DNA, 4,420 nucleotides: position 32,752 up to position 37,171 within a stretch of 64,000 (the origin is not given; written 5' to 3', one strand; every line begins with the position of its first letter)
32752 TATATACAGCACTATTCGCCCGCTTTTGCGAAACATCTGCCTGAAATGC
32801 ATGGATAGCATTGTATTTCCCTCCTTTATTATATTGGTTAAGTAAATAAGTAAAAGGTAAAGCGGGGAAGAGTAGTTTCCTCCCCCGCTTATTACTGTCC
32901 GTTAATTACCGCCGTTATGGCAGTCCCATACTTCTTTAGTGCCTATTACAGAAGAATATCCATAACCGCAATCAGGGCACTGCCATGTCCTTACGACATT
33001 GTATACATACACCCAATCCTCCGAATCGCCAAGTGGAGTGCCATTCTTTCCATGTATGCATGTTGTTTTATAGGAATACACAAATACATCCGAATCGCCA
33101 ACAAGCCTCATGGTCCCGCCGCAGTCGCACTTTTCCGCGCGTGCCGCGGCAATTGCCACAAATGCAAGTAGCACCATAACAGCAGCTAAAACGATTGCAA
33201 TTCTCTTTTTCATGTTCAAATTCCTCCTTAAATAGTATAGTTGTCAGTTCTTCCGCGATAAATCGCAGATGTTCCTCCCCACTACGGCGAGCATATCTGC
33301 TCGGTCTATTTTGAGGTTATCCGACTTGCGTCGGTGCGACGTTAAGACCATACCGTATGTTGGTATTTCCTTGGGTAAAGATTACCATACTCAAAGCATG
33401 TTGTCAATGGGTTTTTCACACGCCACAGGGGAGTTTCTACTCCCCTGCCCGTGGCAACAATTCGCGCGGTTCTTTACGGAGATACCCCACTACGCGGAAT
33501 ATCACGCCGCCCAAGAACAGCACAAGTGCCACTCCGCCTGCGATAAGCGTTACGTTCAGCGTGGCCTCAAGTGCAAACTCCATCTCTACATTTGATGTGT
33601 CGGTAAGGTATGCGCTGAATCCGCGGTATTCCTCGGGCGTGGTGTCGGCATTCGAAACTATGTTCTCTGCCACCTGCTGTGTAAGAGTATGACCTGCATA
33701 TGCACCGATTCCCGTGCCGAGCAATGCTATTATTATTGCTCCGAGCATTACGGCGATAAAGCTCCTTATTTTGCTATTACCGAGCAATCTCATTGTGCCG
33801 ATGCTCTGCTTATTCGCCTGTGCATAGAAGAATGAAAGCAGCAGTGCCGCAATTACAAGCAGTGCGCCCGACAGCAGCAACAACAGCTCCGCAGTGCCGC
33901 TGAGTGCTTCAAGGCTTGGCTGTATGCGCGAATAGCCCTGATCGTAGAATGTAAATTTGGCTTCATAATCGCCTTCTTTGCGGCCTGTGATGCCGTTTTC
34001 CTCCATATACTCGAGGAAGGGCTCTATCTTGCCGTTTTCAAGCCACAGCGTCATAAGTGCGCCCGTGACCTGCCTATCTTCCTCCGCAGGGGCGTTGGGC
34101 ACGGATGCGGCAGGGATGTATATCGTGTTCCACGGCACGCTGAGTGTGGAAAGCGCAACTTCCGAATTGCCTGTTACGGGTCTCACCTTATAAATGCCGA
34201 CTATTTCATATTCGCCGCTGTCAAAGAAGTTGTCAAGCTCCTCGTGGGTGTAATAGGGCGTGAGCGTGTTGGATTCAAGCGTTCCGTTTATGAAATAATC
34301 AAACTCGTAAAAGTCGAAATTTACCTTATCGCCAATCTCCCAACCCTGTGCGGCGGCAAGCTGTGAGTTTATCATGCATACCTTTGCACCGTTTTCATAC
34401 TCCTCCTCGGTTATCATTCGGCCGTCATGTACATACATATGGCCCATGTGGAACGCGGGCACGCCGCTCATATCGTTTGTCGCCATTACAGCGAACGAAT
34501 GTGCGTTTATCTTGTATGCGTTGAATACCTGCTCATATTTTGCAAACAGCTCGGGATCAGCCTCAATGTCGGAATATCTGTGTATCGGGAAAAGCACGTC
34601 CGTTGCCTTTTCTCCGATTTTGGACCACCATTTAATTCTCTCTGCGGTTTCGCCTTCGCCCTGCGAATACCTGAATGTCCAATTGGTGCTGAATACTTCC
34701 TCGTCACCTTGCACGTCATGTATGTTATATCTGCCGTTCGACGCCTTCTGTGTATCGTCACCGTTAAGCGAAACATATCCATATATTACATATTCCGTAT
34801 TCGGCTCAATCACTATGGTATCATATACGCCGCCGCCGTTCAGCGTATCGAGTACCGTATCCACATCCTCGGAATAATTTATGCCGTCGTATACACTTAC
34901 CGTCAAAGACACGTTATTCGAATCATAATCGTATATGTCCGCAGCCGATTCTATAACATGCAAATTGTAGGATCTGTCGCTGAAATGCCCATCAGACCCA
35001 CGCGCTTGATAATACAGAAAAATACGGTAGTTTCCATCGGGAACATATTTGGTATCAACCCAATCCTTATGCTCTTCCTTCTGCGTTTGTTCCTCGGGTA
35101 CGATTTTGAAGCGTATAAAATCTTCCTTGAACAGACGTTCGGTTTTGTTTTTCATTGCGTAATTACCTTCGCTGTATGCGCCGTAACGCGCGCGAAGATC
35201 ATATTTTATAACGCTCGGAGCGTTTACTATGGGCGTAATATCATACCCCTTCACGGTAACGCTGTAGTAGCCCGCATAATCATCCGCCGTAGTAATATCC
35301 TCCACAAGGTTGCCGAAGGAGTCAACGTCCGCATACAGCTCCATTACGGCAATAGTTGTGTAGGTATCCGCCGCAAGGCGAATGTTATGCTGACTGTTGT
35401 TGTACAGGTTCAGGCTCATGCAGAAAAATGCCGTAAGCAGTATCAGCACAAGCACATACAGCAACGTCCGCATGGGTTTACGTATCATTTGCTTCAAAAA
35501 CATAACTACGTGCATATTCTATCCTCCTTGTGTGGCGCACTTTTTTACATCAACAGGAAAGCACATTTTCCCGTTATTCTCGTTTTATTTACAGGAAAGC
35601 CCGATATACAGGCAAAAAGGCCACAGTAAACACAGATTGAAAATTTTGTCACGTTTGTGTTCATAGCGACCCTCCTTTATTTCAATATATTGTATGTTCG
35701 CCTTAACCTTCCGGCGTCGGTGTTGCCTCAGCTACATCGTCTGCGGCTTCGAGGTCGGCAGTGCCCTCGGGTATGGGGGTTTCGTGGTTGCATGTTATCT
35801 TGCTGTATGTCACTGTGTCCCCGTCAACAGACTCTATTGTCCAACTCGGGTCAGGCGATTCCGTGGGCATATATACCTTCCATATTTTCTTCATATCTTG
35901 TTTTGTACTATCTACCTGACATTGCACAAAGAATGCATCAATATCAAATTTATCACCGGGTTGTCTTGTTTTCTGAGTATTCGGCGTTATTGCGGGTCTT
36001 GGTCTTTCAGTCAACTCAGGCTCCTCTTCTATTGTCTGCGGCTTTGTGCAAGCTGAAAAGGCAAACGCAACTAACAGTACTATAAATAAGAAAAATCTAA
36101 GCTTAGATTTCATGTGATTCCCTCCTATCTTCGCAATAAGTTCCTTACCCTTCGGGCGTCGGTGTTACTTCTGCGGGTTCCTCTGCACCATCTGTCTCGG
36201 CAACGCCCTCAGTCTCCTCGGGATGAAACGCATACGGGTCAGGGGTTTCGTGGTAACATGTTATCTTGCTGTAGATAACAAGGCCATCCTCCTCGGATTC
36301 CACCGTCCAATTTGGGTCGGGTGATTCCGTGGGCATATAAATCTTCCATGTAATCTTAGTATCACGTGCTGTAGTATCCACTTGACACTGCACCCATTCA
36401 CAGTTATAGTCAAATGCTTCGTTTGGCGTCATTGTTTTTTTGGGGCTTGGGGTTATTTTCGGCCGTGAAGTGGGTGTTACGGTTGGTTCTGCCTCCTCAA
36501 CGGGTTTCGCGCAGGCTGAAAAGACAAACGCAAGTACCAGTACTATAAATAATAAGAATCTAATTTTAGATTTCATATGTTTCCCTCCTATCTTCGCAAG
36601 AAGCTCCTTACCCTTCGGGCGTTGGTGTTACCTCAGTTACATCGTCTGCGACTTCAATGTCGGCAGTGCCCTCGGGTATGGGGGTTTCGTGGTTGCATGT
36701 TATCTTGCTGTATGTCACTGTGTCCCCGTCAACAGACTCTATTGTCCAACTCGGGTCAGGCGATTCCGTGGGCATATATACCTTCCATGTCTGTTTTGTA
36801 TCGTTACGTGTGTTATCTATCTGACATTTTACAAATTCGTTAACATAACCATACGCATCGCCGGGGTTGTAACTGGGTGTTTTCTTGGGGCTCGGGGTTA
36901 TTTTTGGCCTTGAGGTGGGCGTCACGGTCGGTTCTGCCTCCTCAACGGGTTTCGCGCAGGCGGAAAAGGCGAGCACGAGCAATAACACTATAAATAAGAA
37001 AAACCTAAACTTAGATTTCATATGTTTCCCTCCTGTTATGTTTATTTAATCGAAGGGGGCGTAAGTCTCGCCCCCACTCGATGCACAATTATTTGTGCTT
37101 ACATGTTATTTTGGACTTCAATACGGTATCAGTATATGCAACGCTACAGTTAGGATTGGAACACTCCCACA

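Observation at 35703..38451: One unrecognised Cys/His module shared by membrane-anchored lipoproteins and free small secreted proteins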

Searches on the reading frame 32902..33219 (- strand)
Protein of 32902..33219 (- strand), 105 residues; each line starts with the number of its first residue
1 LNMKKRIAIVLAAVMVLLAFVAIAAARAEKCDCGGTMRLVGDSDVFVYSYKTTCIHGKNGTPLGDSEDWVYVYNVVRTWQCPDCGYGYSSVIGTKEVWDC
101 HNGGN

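Call 5: search_protein_families(library=pfam, max_evalue=1, proteins=[window:32902-33219:-])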
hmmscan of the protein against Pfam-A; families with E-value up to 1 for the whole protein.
window:32902-33219:- (105 aa): 5 families
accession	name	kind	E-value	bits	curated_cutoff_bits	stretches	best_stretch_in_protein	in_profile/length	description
PF25208.1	DUF7838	-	0.045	14.1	28.5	1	79-89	34-44/55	Domain of unknown function (DUF7838)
PF16622.11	zf-C2H2_11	-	0.11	12.6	27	1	78-92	4-18/29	zinc-finger C2H2-type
PF01344.31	Kelch_1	-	0.16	12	20.1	0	58-79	20-39/46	Kelch motif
PF07835.17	COX4_pro_2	-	0.47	11.1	22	1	1-21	25-45/46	Bacterial aa3 type cytochrome c oxidase subunit IV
PF07282.18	Cas12f1-like_TNB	-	0.97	10.1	26.3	1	60-86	35-48/60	Cas12f1-like, TNB domain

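Call 6: search_protein_families(library=ncbifam, max_evalue=1, proteins=[window:32902-33219:-])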
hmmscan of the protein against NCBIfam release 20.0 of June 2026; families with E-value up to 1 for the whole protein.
window:32902-33219:- (105 aa): 3 families
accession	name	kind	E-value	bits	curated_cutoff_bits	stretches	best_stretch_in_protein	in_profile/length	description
NF033497.1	rubre_like_arch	subfamily_domain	7.3e-05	22.4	32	1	24-38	12-27/34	rubrerythrin-like domain-containing protein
NF040942.2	hypo_ExtJ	equivalog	0.0018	18.6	52.5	1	3-60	1-53/77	selenite/tellurite reduction operon protein ExtJ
NF047320.1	morpho_MmpB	equivalog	0.81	9.7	34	0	5-22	22-39/39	morphogenic membrane protein MmpB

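Call 32: search_protein_families(library=padloc, max_evalue=0.1, proteins=[window:32902-33213:-])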
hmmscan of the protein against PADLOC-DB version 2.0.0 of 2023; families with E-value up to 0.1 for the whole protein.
window:32902-33213:- (103 aa): 0 families

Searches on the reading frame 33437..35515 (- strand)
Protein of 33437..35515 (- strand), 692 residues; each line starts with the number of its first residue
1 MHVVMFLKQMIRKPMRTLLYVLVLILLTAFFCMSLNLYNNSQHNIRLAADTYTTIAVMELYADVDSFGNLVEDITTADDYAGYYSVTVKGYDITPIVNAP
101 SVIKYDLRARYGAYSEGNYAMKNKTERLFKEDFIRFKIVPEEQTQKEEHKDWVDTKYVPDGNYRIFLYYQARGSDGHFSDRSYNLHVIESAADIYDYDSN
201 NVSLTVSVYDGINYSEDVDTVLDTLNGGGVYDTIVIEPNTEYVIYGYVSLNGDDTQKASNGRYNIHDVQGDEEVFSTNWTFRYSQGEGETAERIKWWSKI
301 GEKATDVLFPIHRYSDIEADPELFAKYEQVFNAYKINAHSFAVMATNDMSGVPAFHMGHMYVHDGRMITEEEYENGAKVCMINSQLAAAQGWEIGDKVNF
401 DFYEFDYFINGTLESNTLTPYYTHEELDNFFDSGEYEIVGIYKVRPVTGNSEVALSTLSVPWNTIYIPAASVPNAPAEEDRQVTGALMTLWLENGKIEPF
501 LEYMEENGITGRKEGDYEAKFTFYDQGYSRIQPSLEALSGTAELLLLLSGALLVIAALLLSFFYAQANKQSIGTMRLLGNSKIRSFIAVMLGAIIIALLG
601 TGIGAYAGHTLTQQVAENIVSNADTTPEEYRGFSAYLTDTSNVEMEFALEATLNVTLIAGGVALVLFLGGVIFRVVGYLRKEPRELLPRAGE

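Call 5: search_protein_families(library=pfam, max_evalue=1, proteins=[window:33437-35515:-])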
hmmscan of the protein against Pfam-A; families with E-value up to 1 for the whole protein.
window:33437-35515:- (692 aa): 4 families
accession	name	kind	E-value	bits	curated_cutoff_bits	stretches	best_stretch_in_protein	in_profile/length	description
PF12704.14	MacB_PCD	-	3.2e-06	28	27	1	347-472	88-176/207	MacB-like periplasmic core domain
PF02687.27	FtsX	-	3.2e-06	27.6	25.5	1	546-669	4-106/120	FtsX-like permease C-terminal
PF09534.15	Trp_oprn_chp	-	0.13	12.5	29.6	0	592-671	70-135/180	Tryptophan-associated transmembrane protein (Trp_oprn_chp)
PF20990.2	DUF2207_C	-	0.92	9.6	33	1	544-647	143-220/247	Predicted membrane protein (DUF2207) C-terminal domain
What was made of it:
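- On Type VII ABC transporter permease (MacB/FtsX/LolC fold): Pfam FtsX scores 27.6 bits (cutoff 25.5) and MacB_PCD 28.0 bits (cutoff 27) for 33437-35515 (call 5).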

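Call 6: search_protein_families(library=ncbifam, max_evalue=1, proteins=[window:33437-35515:-])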
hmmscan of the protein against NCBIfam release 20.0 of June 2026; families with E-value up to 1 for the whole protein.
window:33437-35515:- (692 aa): 2 families
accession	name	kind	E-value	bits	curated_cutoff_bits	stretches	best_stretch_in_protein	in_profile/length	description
TIGR03434.1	ADOP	subfamily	0.0061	14.7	622.3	1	355-388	537-570/803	ADOP family duplicated permease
TIGR01654.1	bact_immun_7tm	subfamily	0.028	12.9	189.35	1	530-599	155-225/681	bacteriocin-associated integral membrane protein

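Call 15: find_related_loci(query=A2, collection=genome_contigs, flank=10000)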
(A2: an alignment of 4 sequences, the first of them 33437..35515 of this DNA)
Query A2 (692 aa) in genome_contigs; peptide patterns used: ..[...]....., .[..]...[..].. (x = any residue, [..] = any of these).
597 stretches matched a pattern (row limit reached: there are more); 1 encode a relative of the query (tblastn E <= 1e-3); 1 distinct loci.
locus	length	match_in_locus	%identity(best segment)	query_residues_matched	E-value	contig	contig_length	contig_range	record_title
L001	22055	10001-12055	53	5-692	0e+0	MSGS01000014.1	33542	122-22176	MAG: Christensenellaceae bacterium Phil1 707_L1_merged_contig_141, whole genome shotgun sequence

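Call 31: search_solved_structures(query=A2, max_evalue=0.01)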
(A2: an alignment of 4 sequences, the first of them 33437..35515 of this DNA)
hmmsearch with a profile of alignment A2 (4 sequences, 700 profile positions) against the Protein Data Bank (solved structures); distinct sequences matched with E-value up to 0.01: 0.
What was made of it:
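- Tried and rejected: A PDB sequence search with the permease profile was negative (call 31).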

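Call 32: search_protein_families(library=padloc, max_evalue=0.1, proteins=[window:33437-35515:-])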
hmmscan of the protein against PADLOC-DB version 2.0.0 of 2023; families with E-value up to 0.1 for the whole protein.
window:33437-35515:- (692 aa): 0 families

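Call 63: find_related_loci(query=A7, collection=viral_contigs, flank=6000)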
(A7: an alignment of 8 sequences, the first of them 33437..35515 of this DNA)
Query A7 (692 aa) in viral_contigs; peptide patterns used: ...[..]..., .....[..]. (x = any residue, [..] = any of these).
70 stretches matched a pattern, but none encodes a relative of the query by tblastn (E <= 1e-3).
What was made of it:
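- No homologue of the permease was found in viral contigs (call 63).
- Tried and rejected: The viral-contig scan for the permease was negative (call 63).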

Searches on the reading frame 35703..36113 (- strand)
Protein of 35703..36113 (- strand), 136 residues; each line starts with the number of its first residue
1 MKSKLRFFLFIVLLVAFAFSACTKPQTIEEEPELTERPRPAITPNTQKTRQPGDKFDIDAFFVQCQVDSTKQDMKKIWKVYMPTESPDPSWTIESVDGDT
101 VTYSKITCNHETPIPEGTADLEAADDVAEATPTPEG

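Call 5: search_protein_families(library=pfam, max_evalue=1, proteins=[window:35703-36113:-])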
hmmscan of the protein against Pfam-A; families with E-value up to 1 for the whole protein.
window:35703-36113:- (136 aa): 0 families

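Call 6: search_protein_families(library=ncbifam, max_evalue=1, proteins=[window:35703-36113:-])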
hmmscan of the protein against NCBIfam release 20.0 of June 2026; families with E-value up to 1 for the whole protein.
window:35703-36113:- (136 aa): 4 families
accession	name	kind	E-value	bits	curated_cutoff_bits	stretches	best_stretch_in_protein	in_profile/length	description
NF053579.1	LolA3_fam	equivalog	0.046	13.2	83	1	48-86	108-145/232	LolA3 family protein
NF053689.1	BamJ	equivalog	0.07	13.4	100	1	1-64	1-65/184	BamJ family beta-barrel-assembly machinery protein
NF050142.1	PG1828_fam_lipo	equivalog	0.082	13.7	50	1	7-30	4-27/59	PG1828 family lipoprotein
NF047847.2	SS_mature_LptM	equivalog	0.45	10.6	27.7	1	1-22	1-20/31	LPS translocon maturation chaperone LptM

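Call 24: list_cluster_members(proteins=[window:35703-36113:-, window:36145-36576:-, window:36608-37021:-, window:37615-38082:-, window:38661-39581:-, window:12311-13093:-, window:29818-30633:-, window:43202-43936:-, window:41847-42590:-, window:33437-35515:-])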
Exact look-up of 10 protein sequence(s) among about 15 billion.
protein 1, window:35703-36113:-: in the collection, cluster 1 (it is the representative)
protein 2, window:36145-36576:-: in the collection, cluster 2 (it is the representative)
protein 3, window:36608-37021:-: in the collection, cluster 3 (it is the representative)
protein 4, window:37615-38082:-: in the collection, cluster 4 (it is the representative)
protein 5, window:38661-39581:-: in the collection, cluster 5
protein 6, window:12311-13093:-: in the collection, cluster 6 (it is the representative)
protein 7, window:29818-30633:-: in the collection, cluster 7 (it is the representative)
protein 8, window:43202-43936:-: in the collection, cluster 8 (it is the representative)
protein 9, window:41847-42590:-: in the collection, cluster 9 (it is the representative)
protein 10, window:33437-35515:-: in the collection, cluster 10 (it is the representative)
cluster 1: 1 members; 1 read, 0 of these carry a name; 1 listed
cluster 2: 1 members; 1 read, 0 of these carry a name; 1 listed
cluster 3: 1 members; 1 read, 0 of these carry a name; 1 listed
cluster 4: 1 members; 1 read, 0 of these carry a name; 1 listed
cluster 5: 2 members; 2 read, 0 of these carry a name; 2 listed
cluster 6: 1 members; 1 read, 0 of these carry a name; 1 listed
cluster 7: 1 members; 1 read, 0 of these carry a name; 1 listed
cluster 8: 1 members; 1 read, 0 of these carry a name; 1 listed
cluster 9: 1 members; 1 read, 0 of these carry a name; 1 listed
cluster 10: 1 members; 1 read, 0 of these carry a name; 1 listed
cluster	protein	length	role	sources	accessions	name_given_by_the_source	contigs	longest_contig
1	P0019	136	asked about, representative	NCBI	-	-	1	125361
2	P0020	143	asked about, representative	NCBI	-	-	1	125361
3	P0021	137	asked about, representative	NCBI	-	-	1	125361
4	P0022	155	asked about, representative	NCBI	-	-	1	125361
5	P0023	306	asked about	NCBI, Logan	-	-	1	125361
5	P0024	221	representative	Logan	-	-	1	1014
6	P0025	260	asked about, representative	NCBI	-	-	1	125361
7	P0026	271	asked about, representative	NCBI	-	-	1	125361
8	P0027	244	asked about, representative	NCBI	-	-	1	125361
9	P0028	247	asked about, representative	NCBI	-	-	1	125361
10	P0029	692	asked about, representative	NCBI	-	-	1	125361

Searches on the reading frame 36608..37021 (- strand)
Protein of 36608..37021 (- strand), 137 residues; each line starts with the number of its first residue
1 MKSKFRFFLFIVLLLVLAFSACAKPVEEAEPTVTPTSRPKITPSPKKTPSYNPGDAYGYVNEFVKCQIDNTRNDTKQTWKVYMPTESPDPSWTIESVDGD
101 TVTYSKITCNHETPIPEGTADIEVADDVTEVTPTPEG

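Call 5: search_protein_families(library=pfam, max_evalue=1, proteins=[window:36608-37021:-])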
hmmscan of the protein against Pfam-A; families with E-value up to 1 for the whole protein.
window:36608-37021:- (137 aa): 1 family
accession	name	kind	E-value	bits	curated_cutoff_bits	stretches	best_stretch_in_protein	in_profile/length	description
PF12048.14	DUF3530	-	0.19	11.4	29.8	1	12-90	3-84/310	Protein of unknown function (DUF3530)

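Call 6: search_protein_families(library=ncbifam, max_evalue=1, proteins=[window:36608-37021:-])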
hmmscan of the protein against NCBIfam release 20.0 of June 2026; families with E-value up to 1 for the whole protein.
window:36608-37021:- (137 aa): 4 families
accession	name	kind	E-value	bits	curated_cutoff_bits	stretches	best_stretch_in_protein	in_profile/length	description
NF053689.1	BamJ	equivalog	0.048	13.9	100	0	1-30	1-30/184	BamJ family beta-barrel-assembly machinery protein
NF052345.1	S_layer_anammox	exception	0.14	9.4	1400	1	21-108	1280-1367/1596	Kustd1514 family S-layer glycoprotein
NF050142.1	PG1828_fam_lipo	equivalog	0.21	12.3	50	1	7-34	4-31/59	PG1828 family lipoprotein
NF047847.2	SS_mature_LptM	equivalog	0.27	11.3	27.7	1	1-22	1-20/31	LPS translocon maturation chaperone LptM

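Call 12: find_encoding_contigs(protein=window:36608-37021:-, flank=10000, max_places=5)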
Protein window:36608-37021:- (137 aa): no gene with exactly this product is on record in the collection.
